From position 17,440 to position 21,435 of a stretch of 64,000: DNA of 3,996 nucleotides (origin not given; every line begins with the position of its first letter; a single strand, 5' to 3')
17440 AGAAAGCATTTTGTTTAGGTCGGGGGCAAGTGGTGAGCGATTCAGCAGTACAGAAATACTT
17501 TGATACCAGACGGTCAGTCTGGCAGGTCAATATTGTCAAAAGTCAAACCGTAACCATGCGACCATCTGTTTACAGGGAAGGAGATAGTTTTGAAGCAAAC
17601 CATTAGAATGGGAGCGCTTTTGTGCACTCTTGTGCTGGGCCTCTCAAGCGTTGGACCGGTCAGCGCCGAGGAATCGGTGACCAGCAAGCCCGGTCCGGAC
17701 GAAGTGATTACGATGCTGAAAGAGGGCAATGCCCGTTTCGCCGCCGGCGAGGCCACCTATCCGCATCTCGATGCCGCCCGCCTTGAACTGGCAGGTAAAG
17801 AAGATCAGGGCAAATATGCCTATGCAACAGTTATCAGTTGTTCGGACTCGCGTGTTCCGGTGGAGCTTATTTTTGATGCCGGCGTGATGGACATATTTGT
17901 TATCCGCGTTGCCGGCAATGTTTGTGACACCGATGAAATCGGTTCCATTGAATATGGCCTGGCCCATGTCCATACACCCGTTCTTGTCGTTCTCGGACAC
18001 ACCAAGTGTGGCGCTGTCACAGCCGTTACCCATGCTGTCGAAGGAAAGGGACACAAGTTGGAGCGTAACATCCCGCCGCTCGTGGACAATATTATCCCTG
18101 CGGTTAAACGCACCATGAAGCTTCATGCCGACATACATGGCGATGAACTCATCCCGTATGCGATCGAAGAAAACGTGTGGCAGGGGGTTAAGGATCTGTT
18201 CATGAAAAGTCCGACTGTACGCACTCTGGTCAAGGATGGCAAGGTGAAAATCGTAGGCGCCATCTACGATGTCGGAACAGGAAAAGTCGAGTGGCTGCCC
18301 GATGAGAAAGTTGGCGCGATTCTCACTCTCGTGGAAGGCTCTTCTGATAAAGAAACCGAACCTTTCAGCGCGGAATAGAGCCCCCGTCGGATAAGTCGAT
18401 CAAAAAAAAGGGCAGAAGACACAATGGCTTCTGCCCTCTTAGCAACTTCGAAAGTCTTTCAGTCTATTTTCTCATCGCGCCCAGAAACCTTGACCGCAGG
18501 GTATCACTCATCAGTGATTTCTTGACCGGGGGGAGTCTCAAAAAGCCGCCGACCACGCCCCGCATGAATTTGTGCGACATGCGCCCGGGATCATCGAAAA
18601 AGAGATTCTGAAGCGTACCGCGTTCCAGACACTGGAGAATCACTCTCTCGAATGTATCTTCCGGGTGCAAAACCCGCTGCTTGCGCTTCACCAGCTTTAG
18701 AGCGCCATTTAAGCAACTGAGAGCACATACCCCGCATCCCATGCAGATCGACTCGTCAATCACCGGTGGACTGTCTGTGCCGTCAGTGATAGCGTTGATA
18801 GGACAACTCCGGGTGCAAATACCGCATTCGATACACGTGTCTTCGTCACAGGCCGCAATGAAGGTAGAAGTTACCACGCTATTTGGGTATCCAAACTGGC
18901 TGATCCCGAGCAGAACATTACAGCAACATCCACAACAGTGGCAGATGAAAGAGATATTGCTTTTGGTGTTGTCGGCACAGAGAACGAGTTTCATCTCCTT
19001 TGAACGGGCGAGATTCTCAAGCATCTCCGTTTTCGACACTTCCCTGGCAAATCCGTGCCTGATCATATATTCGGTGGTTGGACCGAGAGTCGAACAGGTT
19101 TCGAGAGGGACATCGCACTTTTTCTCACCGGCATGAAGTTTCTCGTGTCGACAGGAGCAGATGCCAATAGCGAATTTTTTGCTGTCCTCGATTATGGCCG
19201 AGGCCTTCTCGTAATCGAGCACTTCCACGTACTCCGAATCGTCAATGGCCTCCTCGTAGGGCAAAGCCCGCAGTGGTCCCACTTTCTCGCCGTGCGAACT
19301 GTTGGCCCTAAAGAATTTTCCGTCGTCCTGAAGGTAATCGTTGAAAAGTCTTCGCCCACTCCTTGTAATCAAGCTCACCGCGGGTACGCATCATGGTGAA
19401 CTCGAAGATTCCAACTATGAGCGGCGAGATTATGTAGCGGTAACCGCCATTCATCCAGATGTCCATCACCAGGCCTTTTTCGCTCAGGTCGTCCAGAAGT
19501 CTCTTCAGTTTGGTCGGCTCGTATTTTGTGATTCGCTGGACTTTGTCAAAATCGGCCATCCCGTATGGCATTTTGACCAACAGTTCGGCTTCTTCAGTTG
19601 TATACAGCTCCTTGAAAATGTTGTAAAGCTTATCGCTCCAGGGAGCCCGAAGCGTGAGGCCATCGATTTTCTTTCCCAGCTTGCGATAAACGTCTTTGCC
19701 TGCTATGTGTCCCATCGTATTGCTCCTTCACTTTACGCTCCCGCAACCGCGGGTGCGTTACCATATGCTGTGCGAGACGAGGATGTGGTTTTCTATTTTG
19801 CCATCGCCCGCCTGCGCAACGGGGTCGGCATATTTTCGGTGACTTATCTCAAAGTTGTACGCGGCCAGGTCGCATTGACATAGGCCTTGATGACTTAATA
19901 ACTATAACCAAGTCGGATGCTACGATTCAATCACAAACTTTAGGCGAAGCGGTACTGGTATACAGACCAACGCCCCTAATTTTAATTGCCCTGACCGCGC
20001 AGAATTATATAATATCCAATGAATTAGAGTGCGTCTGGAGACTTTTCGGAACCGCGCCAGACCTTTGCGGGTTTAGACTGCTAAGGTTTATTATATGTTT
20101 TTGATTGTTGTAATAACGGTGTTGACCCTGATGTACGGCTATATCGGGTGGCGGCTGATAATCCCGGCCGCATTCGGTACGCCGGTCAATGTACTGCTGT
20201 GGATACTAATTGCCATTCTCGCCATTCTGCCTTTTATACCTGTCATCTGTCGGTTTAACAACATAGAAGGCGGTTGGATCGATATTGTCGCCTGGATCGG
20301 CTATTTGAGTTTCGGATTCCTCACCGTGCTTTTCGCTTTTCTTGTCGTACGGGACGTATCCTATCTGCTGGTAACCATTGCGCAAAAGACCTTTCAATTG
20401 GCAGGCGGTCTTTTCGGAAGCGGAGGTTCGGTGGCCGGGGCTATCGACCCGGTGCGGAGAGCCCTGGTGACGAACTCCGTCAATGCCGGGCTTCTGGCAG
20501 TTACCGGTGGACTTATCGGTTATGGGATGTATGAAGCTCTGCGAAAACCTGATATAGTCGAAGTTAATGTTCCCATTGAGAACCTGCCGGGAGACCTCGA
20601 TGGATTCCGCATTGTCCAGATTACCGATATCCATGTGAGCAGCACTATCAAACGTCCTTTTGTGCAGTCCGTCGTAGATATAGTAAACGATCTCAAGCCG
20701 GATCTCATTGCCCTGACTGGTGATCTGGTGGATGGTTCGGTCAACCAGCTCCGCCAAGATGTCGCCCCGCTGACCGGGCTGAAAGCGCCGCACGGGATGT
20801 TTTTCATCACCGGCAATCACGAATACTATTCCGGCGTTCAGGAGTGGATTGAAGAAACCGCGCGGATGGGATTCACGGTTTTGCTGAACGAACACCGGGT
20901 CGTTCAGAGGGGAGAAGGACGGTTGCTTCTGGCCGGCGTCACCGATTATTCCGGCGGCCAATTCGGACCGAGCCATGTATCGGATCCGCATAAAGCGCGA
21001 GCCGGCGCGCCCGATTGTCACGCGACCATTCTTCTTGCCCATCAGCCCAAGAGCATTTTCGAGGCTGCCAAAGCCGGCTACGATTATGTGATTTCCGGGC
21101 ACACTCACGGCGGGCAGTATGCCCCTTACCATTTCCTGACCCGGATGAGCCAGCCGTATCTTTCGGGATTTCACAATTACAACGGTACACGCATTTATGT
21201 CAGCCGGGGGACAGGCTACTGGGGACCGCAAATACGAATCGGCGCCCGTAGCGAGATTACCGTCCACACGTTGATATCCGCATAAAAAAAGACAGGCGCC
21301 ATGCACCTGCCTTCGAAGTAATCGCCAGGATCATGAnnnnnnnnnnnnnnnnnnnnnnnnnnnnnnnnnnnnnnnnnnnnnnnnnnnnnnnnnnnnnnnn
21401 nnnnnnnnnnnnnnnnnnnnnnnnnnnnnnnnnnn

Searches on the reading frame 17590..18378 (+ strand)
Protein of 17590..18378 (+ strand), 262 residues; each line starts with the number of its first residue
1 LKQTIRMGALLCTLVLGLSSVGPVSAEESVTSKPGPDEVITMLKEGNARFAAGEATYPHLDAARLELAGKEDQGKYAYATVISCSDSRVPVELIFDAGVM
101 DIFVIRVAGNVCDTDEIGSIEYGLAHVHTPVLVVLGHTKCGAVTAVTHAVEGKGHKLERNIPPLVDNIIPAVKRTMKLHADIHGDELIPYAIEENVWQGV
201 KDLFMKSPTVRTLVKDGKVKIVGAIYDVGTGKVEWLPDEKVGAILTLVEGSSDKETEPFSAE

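Call 16: search_protein_families(library=pfam, proteins=[window:17590-18378:+], max_evalue=0.001)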
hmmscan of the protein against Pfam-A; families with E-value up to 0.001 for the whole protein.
window:17590-18378:+ (262 aa): 1 family
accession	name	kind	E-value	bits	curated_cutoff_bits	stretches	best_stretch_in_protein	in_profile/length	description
PF00484.24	Pro_CA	-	1.6e-39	136.1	25.7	1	79-233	1-156/156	Carbonic anhydrase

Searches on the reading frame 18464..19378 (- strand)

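Call 16: search_protein_families(library=pfam, proteins=[window:18464-19378:-], max_evalue=0.001)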
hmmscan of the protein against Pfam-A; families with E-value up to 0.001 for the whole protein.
window:18464-19378:- (304 aa): 7 families
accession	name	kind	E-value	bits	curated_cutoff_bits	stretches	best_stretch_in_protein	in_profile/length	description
PF00037.32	Fer4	-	5.3e-08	32.8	21.1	2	178-198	4-24/24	4Fe-4S binding domain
PF12838.12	Fer4_7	-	5.1e-07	30.5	27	1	181-226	1-52/52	4Fe-4S dicluster domain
PF14697.11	Fer4_21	-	5.3e-07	30.1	35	1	175-222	1-51/59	4Fe-4S dicluster domain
PF12837.12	Fer4_6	-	1.4e-06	28.4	25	0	178-197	5-24/24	4Fe-4S binding domain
PF13187.11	Fer4_9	-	4.2e-06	27.1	27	1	182-226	2-51/52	4Fe-4S dicluster domain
PF12797.12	Fer4_2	-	2.5e-05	24.4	24.5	0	204-222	2-20/22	4Fe-4S binding domain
PF13237.11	Fer4_10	-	4.7e-05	23.7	25.5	1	178-222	5-52/53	4Fe-4S dicluster domain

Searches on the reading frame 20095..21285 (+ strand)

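Call 3: search_protein_families(library=pfam, proteins=[window:20095-21285:+], max_evalue=1)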
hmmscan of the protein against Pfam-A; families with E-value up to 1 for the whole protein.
window:20095-21285:+ (396 aa): 2 families
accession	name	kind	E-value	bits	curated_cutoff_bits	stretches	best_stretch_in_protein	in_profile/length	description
PF00149.33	Metallophos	-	2.5e-13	51.3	21.5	1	171-339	1-190/191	Calcineurin-like phosphoesterase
PF12850.12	Metallophos_2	-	1.2e-05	25.9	27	1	172-339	2-118/154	Calcineurin-like phosphoesterase superfamily domain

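Call 4: search_protein_families(library=ncbifam, proteins=[window:20095-21285:+], max_evalue=1)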
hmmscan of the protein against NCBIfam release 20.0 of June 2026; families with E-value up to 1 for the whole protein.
window:20095-21285:+ (396 aa): 8 families
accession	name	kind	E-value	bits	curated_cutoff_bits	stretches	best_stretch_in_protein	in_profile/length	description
NF008460.0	PRK11340.1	equivalog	1.8e-28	99.7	188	1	137-394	18-271/271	phosphodiesterase YaeI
NF033458.1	lipid_A_LpxG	equivalog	3.4e-28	98.9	350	2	155-249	29-124/321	UDP-2,3-diacylglucosamine diphosphatase LpxG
TIGR04123.1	P_estr_lig_assc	hypoth_equivalog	0.0007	19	150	1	185-251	48-118/207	ligase-associated DNA damage response endonuclease PdeM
TIGR00040.1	yfcE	subfamily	0.0042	17.2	56.25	0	172-274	2-94/158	YfcE family phosphodiesterase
NF003118.0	PRK04036.1-3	equivalog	0.016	14.2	445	1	148-214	202-275/481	DNA-directed DNA polymerase II small subunit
NF008359.0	PRK11148.1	equivalog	0.018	14.6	225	1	171-318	15-167/275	3',5'-cyclic-AMP phosphodiesterase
TIGR03729.1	acc_ester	subfamily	0.099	12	148.25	1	173-272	2-100/239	putative phosphoesterase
TIGR04168.1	TIGR04168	hypoth_equivalog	0.16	11.4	200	1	198-255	2-53/269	TIGR04168 family protein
